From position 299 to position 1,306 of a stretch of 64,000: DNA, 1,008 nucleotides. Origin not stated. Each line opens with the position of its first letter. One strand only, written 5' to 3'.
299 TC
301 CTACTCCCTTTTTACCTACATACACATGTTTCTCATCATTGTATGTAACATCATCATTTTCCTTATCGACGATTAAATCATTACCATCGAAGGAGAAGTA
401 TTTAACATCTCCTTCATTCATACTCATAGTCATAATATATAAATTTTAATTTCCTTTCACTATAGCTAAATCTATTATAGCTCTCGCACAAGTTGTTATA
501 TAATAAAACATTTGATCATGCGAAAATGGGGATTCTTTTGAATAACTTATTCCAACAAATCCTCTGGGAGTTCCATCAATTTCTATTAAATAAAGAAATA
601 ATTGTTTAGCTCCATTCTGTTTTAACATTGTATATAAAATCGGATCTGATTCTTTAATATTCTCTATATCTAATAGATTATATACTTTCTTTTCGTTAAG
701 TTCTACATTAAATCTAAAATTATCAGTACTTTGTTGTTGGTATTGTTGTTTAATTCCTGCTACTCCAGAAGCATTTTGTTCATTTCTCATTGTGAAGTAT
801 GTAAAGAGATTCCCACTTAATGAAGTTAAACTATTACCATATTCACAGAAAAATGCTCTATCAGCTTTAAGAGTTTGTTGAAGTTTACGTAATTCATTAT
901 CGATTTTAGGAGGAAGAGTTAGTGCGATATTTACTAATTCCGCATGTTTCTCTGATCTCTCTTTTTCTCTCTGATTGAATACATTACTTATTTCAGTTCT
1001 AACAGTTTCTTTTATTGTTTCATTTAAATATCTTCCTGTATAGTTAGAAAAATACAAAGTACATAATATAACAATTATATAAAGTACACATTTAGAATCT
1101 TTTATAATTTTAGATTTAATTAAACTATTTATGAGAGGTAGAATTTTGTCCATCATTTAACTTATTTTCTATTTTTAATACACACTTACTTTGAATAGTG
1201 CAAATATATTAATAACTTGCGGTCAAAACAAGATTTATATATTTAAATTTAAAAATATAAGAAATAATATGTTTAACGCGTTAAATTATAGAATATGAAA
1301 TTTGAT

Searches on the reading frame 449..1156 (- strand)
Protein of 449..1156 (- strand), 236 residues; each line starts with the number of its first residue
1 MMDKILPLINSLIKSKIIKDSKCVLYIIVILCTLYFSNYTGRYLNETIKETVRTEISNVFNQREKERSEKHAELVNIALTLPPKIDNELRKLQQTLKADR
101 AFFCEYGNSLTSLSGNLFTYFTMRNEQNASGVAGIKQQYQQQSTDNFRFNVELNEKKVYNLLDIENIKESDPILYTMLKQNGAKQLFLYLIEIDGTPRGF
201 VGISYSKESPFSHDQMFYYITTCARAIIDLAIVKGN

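Call 44: search_protein_families(library=pfam, alignment_id=A4, max_evalue=0.00001)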
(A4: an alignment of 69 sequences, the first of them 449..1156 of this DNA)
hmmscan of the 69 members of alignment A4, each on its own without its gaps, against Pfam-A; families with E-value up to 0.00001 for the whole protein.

A. member 1, window:449-1156:- (236 aa): 0 families

B. families by the number of members that match (of 69 scanned): 18 families
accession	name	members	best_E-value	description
PF14528.11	LAGLIDADG_3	3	6.9e-15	LAGLIDADG-like domain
PF00476.26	DNA_pol_A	2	1.8e-26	DNA polymerase family A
PF00075.30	RNase_H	1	6.3e-33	RNase H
PF24703.2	DUF7666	1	1e-21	Domain of unknown function (DUF7666)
PF13479.12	AAA_24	1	5e-18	AAA domain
PF01612.26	DNA_pol_A_exo1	1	4.1e-15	3'-5' exonuclease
PF00210.30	Ferritin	1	3.2e-14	Ferritin-like domain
PF14890.11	Intein_splicing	1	3.4e-14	Intein splicing domain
PF13730.12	HTH_36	1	5.5e-14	Helix-turn-helix domain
PF18013.6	Phage_lysozyme2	1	2.2e-11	Phage tail lysozyme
PF00149.33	Metallophos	1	4e-11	Calcineurin-like phosphoesterase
PF20600.3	ExoX-like_C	1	7.2e-10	Exodeoxyribonuclease X-like C-terminal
PF13455.12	MUG113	1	1.6e-08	Meiotically up-regulated gene 113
PF01467.32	CTP_transf_like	1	2.6e-07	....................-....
PF08281.18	Sigma70_r4_2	1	2.8e-06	Sigma-70, region 4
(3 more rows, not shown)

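Call 45: search_protein_families(library=phrogs, alignment_id=A4, max_evalue=0.00001)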
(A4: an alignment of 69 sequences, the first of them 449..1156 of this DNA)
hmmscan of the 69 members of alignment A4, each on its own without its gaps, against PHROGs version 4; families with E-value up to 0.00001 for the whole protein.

A. member 1, window:449-1156:- (236 aa): 0 families

B. families by the number of members that match (of 69 scanned): 62 families (the first 25 are shown)
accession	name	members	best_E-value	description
phrog_4645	-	3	3.1e-49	endonuclease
phrog_367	-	3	6.9e-44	ribonucleotide reductase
phrog_17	-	2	3.4e-47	DNA polymerase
phrog_3322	-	2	9.6e-24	endonuclease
phrog_1035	-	2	1.3e-21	endonuclease VII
phrog_3118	-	2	2.4e-15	HNH endonuclease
phrog_8446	-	2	4e-12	HNH endonuclease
phrog_4592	-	2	9.4e-10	decoy of host sigma70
phrog_12622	-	1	2.8e-45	DNA primase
phrog_531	-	1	2.5e-41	Rnase H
phrog_4433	-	1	3.5e-31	-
phrog_2573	-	1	2.3e-29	DNA polymerase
phrog_3265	-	1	1.6e-20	ribonuclease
phrog_124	-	1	3.9e-19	Sak4-like ssDNA annealing protein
phrog_12241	-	1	6.1e-18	DNA polymerase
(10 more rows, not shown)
